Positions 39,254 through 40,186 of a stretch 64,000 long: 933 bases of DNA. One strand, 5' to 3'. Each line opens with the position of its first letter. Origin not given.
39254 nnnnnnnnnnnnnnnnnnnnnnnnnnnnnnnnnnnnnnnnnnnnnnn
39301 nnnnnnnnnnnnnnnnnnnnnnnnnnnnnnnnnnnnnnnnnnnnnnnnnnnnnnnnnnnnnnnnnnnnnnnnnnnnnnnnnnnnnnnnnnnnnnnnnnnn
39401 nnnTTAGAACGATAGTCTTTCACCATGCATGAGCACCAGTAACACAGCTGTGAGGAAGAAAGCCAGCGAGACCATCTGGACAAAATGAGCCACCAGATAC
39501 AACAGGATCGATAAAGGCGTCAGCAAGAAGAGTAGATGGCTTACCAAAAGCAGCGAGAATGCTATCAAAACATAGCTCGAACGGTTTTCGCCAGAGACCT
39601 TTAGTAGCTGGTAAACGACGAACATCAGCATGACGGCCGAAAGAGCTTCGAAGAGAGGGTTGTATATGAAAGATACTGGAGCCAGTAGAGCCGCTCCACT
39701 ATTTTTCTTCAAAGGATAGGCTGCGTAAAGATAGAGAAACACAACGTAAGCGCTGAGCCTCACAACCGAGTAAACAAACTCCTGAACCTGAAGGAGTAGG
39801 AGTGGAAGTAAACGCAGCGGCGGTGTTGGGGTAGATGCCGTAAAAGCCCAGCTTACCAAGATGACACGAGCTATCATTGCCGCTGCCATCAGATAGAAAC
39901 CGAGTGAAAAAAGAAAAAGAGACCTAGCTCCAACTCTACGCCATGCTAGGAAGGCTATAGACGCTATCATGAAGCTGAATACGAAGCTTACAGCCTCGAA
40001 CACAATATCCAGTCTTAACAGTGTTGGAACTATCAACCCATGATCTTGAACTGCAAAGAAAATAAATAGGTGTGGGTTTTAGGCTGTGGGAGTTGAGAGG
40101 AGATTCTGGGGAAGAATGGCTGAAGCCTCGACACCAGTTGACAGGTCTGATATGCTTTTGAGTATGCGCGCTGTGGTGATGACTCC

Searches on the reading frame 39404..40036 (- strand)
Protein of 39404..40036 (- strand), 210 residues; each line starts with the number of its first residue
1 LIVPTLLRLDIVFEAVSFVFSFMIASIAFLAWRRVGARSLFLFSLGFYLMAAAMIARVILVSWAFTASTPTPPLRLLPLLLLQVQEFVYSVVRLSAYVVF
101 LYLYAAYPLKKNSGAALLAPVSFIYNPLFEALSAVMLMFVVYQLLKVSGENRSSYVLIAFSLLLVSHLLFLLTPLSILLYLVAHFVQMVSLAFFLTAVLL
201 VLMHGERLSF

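Call 69: search_protein_families(library=pfam, proteins=[window:39404-40036:-], max_evalue=1)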
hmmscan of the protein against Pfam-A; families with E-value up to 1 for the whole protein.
window:39404-40036:- (210 aa): 1 family
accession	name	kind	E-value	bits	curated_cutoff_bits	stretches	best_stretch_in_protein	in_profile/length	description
PF24365.1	DUF7521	-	0.00019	22.1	27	1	11-59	2-50/82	Family of unknown function (DUF7521)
